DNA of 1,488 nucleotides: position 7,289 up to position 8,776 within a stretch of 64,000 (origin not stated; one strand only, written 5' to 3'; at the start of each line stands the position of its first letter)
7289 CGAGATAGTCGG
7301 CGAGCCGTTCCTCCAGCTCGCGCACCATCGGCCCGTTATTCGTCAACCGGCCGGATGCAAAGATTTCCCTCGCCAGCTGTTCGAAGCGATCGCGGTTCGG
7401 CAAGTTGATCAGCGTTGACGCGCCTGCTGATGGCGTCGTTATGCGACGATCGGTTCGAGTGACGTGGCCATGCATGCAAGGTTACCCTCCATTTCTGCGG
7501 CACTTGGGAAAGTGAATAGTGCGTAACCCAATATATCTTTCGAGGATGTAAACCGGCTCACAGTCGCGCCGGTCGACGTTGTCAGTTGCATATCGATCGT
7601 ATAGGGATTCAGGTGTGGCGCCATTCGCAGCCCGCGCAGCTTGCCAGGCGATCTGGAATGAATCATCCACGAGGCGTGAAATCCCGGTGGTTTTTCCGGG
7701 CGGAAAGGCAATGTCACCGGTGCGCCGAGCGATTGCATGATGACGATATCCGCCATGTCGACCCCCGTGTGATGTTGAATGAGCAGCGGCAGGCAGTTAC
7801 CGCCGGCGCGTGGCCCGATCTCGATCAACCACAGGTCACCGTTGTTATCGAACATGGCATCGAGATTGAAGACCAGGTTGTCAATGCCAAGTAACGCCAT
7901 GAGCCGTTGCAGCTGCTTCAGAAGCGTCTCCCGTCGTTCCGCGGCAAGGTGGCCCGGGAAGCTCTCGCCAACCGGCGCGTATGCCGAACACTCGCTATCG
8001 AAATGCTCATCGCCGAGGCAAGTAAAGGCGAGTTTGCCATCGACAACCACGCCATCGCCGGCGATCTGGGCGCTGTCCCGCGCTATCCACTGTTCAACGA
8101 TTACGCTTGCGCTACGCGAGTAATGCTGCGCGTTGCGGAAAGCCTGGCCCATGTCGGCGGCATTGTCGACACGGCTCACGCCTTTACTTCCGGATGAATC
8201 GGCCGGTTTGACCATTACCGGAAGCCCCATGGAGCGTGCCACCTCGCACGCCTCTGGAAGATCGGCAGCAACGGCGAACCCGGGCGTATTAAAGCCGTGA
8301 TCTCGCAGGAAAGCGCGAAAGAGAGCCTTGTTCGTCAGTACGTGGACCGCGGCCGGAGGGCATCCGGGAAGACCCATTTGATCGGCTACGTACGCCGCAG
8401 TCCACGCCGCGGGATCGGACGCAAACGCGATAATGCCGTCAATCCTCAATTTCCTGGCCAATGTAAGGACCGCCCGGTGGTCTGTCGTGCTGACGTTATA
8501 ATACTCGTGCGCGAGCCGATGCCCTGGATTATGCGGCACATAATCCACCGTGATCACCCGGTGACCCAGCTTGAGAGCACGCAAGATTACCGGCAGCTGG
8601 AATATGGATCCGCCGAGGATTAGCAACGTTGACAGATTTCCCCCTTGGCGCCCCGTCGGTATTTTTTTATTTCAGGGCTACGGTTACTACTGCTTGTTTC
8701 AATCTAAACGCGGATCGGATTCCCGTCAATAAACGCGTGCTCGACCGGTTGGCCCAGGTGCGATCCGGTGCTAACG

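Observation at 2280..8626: Tightly coupled six-gene glycan-tailoring operon combining two DegT enzymes, an ATP-grasp ligase and a TauD-like dioxygenase with an initiating sugar transferase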

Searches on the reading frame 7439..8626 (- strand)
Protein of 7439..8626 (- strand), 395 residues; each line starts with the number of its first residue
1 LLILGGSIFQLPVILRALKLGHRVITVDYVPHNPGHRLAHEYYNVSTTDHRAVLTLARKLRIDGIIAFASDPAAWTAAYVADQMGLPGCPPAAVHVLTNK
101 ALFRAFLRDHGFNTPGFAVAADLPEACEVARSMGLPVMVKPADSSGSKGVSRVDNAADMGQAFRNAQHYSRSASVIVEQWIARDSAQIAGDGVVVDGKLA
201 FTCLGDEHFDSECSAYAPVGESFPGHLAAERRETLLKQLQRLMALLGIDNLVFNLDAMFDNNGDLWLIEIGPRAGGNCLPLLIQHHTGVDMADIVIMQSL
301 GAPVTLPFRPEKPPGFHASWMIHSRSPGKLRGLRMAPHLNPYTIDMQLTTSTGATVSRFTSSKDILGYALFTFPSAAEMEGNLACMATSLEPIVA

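Call 4: search_protein_families(library=pfam, proteins=[window:7439-8626:-], max_evalue=0.01)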
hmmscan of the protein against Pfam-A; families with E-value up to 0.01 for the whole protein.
window:7439-8626:- (395 aa): 8 families
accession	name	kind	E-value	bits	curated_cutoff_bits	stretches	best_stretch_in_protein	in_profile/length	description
PF07478.18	Dala_Dala_lig_C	-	3.5e-10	40.2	24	1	128-275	30-177/204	D-ala D-ala ligase C-terminus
PF02222.28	ATP-grasp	-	2.1e-09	37.7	27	1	106-273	2-162/179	ATP-grasp domain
PF13535.11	ATP-grasp_4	-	2.1e-09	37.6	27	1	134-279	2-158/160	ATP-grasp domain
PF02786.22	CPSase_L_D2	-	3.1e-08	33.8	19.8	1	115-296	18-200/211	Carbamoyl-phosphate synthase L chain, ATP binding domain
PF18603.7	LAL_C2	-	4.2e-06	27.4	29.4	1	321-391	2-74/78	L-amino acid ligase C-terminal domain 2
PF02655.19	ATP-grasp_3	-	6.2e-06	26.8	23.2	1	99-276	3-159/160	ATP-grasp domain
PF18130.6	ATPgrasp_N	-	0.0034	18.3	27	0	17-88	4-81/81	ATP-grasp N-terminal domain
PF01071.24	GARS_A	-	0.0068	16.7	27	1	98-181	1-89/194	Phosphoribosylglycinamide synthetase, ATP-grasp (A) domain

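Call 5: search_protein_families(library=ncbifam, proteins=[window:7439-8626:-], max_evalue=0.01)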
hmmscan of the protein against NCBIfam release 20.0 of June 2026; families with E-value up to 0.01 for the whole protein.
window:7439-8626:- (395 aa): 59 families (the best 25 are shown)
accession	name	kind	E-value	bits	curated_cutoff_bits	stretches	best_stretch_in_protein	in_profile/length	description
NF002563.0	PRK02186.1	subfamily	4.7e-26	91.3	625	1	51-338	59-338/890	argininosuccinate lyase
NF006766.0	PRK09288.1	equivalog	3.2e-21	75.6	339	1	2-184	16-201/396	formate-dependent phosphoribosylglycinamide formyltransferase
TIGR01142.1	purT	equivalog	1.7e-16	60.1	502.15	1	2-185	3-189/380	phosphoribosylglycinamide formyltransferase 2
TIGR01205.1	D_ala_D_alaTIGR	subfamily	8.2e-12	44.7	245.65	1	88-275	95-288/318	D-alanine--D-alanine ligase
NF003671.0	PRK05294.1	equivalog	1.5e-11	42.6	599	1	55-300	620-862/1058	carbamoyl-phosphate synthase large subunit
NF000207.3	D_ala_D_ser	equivalog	1.6e-11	43.9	520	1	87-271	119-306/342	D-alanine--D-serine ligase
NF002378.0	PRK01372.1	subfamily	3.4e-11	42.4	243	1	89-271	90-268/305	D-alanine--D-alanine ligase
TIGR01369.1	CPSaseII_lrg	equivalog_domain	7.5e-11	40.4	1027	1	52-297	620-862/1052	carbamoyl-phosphate synthase (glutamine-hydrolyzing) large subunit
NF009471.0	PRK12833.1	equivalog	1.6e-10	40.1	686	1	46-302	62-322/467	acetyl-CoA carboxylase biotin carboxylase subunit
NF010623.0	PRK14016.1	subfamily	2.3e-10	39.3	877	1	93-182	208-296/871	cyanophycin synthetase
TIGR02712.1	urea_carbox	equivalog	3.5e-10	38.3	1303.85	1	50-248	62-266/1201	urea carboxylase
NF000036.1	D_ala_D_ser_VanE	exception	5.4e-10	38.9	700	1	88-275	121-311/352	D-alanine--D-serine ligase VanE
NF009402.0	PRK12767.1-1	equivalog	8.2e-10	38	218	1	14-296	19-295/329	carbamoyl phosphate synthase-like protein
TIGR02068.2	cya_phycin_syn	equivalog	6.8e-09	34.3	850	1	93-182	207-295/862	cyanophycin synthetase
TIGR02144.1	LysX_arch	equivalog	1e-08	34.6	275.6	1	38-161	22-149/281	lysine biosynthesis protein LysX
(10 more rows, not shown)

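Call 17: search_solved_structures(query=window:7439-8626:-, max_evalue=0.01, show_alignments=1)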
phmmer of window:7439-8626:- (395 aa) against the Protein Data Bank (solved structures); distinct sequences matched with E-value up to 0.01: 69 (the best 60 are shown).
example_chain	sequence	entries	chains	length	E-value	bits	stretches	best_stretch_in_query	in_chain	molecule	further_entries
4dim_A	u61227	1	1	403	1e-19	73.9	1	1-370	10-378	Phosphoribosylglycinamide synthetase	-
3vot_A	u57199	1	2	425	6.8e-17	64.6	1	61-311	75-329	L-amino acid ligase, BL00235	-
1ce8_A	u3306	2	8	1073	1.7e-14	56.8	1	53-297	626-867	PROTEIN (CARBAMOYL-PHOSPHATE SYNTHASE) | carbamoyl phosphate synthetase large chain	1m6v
1bxr_A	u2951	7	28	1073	1.7e-14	56.7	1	53-297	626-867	CARBAMOYL-PHOSPHATE SYNTHASE | CARBAMOYL PHOSPHATE SYNTHETASE: LARGE SUBUNIT | CARBAMOYL PHOSPHATE SYNTHETASE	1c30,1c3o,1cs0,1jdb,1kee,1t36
1a9x_A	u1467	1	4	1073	2.1e-13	53.1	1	53-297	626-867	CARBAMOYL PHOSPHATE SYNTHETASE (LARGE CHAIN)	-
8evy_B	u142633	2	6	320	1.3e-11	47.2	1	108-295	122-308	D-alanine--D-alanine ligase B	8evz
8hz5_A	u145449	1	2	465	4.2e-11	45.5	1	84-306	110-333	Biotin carboxylase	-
2czg_A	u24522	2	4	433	3e-07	32.9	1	2-304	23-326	phosphoribosylglycinamide formyl transferase | 433aa long hypothetical phosphoribosylglycinamide formyl transferase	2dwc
8evx_A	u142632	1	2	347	5e-07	32.1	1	110-285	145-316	D-alanine--D-alanine ligase A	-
8evv_A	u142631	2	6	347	5e-07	32.1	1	110-285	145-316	D-alanine--D-alanine ligase A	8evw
4zqi_A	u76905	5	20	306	5.2e-07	32.1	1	129-277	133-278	D-alanine--D-alanine ligase | D-alanine-D-alanine ligase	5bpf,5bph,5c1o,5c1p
3v4z_A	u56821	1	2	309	5.3e-07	32.1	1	129-277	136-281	D-alanine--D-alanine ligase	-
1e4e_A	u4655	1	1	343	6.2e-07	31.8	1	87-275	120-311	VANCOMYCIN/TEICOPLANIN A-TYPE RESISTANCE PROTEIN VANA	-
5d8d_A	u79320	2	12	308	9.8e-07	31.2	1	126-275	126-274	D-alanine--D-alanine ligase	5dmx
1kj8_A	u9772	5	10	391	3e-06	29.6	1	2-239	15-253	phosphoribosylglycinamide formyltransferase 2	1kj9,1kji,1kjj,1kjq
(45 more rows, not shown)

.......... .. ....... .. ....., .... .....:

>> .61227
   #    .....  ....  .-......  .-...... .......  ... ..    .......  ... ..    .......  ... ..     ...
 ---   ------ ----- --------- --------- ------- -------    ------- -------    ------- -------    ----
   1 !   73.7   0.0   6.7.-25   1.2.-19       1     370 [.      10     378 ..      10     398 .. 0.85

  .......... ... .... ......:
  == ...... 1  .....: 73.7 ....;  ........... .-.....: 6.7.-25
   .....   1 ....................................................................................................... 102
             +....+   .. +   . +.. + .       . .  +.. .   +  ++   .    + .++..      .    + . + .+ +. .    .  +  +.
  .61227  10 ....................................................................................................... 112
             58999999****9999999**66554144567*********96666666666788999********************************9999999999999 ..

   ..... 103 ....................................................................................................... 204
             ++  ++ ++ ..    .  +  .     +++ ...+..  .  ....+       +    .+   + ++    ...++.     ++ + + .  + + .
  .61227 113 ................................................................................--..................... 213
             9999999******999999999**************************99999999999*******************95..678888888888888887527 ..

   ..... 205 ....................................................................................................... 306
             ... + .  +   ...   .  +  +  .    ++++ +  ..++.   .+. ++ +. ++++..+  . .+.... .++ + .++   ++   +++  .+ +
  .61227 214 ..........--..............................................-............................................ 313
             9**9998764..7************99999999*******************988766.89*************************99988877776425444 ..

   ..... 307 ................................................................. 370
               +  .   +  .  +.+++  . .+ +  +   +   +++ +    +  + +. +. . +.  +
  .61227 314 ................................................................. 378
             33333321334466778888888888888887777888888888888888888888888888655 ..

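Call 37: find_homologous_proteins(query=window:7439-8626:-, max_evalue=0.00001)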
Query window:7439-8626:- (395 aa): 3067 proteins with E <= 0.00001 among 8000 candidates; the best 120 are listed.
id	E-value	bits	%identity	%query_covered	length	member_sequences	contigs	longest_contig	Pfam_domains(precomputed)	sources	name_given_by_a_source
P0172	1.4e-266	901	100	100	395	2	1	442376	PF13535.12,PF02786.23,PF02222.28,PF02655.20,PF18603.8,PF07478.19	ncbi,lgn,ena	-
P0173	1.2e-159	549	63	99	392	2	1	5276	PF13535.12,PF02786.23,PF02222.28,PF02655.20,PF07478.19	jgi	jgi:biotin carboxylase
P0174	4.7e-150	518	61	100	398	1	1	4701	PF13535.12,PF02786.23,PF02222.28,PF18603.8,PF07478.19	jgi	jgi:biotin carboxylase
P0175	6.3e-147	508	59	100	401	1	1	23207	PF13535.12,PF02655.20,PF07478.19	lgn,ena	-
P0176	1.2e-146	507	59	100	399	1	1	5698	PF13535.12,PF02786.23,PF02222.28,PF07478.19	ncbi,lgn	-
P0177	8.5e-145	501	61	95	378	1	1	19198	PF13535.12,PF02786.23,PF02222.28,PF07478.19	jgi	jgi:biotin carboxylase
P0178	1.0e-144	500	58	100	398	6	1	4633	PF13535.12,PF02786.23,PF02222.28,PF07478.19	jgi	-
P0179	2.2e-143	496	60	100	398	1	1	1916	PF13535.12,PF02786.23,PF02222.28,PF18603.8,PF07478.19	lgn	-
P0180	1.6e-141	490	56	100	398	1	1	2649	PF13535.12,PF02786.23,PF02222.28,PF02655.20,PF18603.8,PF07478.19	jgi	jgi:biotin carboxylase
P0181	2.2e-141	489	56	100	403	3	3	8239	PF13535.12,PF02786.23,PF02222.28,PF02655.20,PF07478.19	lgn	-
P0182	1.3e-140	487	56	100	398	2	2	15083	PF13535.12,PF02786.23,PF02222.28,PF18603.8,PF07478.19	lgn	-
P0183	2.0e-140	486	56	100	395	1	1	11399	PF13535.12,PF02786.23,PF02222.28,PF18603.8,PF07478.19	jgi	jgi:biotin carboxylase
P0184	4.2e-140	485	55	100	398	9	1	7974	PF13535.12,PF02786.23,PF02222.28,PF18603.8,PF07478.19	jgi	-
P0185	1.0e-139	484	56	100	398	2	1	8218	PF13535.12,PF02786.23,PF02222.28,PF18603.8,PF07478.19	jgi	jgi:biotin carboxylase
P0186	3.4e-137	476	57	100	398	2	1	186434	PF13535.12,PF02786.23,PF02222.28,PF18603.8,PF07478.19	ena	-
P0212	5.2e-101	356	45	100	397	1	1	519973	PF13535.12,PF02786.23,PF02222.28,PF02655.20,PF01071.25,PF18603.8,PF07478.19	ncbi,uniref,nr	ncbi:ATP-grasp domain-containing protein [Marinobacter sp. SS5-14b]|uniref:ATP-binding protein n=1 T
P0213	6.8e-101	356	47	99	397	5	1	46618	PF02786.23,PF18603.8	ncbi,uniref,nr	ncbi:ATP-grasp domain-containing protein [Pseudomonas citronellolis]|uniref:ATP-grasp domain-contain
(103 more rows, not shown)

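Call 38: find_encoding_contigs(protein=P0212, flank=8000, max_places=1)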
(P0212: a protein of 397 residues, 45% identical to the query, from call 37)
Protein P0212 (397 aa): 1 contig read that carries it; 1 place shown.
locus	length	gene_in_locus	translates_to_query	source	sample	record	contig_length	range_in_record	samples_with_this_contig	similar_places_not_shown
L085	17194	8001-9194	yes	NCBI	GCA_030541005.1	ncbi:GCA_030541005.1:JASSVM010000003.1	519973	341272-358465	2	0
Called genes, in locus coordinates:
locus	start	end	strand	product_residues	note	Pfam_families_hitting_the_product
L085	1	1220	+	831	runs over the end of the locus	PF02563:Poly_export, PF10531:SLBB (weak), PF22461:SLBB_2, PF10531:SLBB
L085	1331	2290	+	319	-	PF02706:Wzz, PF13807:GNVR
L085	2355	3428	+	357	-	PF01073:3Beta_HSD, PF01370:Epimerase, PF02719:Polysacc_synt_2, PF04321:RmlD_sub_bind, PF07993:NAD_binding_4, PF16363:GDP_Man_Dehyd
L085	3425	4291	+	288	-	PF00483:NTP_transferase, PF12804:NTP_transf_3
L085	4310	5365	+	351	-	PF01966:HD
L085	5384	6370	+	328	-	PF01909:NTP_transf_2 (weak)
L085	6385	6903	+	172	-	PF00300:His_Phos_1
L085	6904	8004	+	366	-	PF01041:DegT_DnrJ_EryC1, PF01212:Beta_elim_lyase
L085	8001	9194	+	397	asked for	PF02655:ATP-grasp_3 (weak), PF01071:GARS_A (weak), PF02222:ATP-grasp (weak), PF02786:CPSase_L_D2, PF07478:Dala_Dala_lig_C, PF13535:ATP-grasp_4 (weak), PF18603:LAL_C2 (weak)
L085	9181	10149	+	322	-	-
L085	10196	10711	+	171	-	PF13302:Acetyltransf_3, PF13420:Acetyltransf_4, PF00583:Acetyltransf_1, PF13523:Acetyltransf_8 (weak), PF13508:Acetyltransf_7 (weak)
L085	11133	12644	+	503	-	PF01943:Polysacc_synt, PF01554:MatE (weak)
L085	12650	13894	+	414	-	-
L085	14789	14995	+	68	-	-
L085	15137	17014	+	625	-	PF13522:GATase_6, PF13537:GATase_7, PF00733:Asn_synthase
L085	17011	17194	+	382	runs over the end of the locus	PF13439:Glyco_transf_4, PF20706:GT4-conflict, PF00534:Glycos_transf_1, PF13692:Glyco_trans_1_4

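Call 39: find_encoding_contigs(protein=P0213, flank=8000, max_places=1)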
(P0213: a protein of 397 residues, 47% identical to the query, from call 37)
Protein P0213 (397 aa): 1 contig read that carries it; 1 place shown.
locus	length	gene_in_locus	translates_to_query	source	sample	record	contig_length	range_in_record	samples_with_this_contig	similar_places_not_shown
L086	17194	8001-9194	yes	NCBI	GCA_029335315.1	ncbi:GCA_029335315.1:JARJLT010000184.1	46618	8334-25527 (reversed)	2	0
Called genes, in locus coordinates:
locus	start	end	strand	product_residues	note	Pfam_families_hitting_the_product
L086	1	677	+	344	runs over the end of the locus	PF13677:MotB_plug, PF00691:OmpA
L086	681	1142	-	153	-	-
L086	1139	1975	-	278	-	PF00486:Trans_reg_C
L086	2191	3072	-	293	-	PF00669:Flagellin_N, PF00700:Flagellin_C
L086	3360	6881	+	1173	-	PF00535:Glycos_transf_2, PF13506:Glyco_transf_21 (faint), PF00535:Glycos_transf_2, PF13641:Glyco_tranf_2_3 (weak)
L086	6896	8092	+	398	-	PF00155:Aminotran_1_2 (weak), PF01041:DegT_DnrJ_EryC1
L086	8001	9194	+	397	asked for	PF02786:CPSase_L_D2 (faint), PF18603:LAL_C2 (weak)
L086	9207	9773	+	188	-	PF00132:Hexapep (faint)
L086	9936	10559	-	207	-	PF08666:SAF (weak), PF13144:ChapFlgA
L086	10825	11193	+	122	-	-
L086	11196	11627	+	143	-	PF00460:Flg_bb_rod (weak), PF06429:Flg_bbr_C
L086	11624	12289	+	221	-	PF03963:FlgD, PF13860:FlgD_ig, PF13861:FLgD_tudor (weak)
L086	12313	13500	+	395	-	PF00460:Flg_bb_rod, PF22692:LlgE_F_G_D1, PF07559:FlgE_D2, PF06429:Flg_bbr_C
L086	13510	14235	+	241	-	PF00460:Flg_bb_rod, PF22692:LlgE_F_G_D1, PF06429:Flg_bbr_C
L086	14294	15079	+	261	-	PF00460:Flg_bb_rod, PF22692:LlgE_F_G_D1, PF06429:Flg_bbr_C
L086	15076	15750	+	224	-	PF02107:FlgH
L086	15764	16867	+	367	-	PF02119:FlgI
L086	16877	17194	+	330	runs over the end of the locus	PF10135:Rod-binding, PF01464:SLT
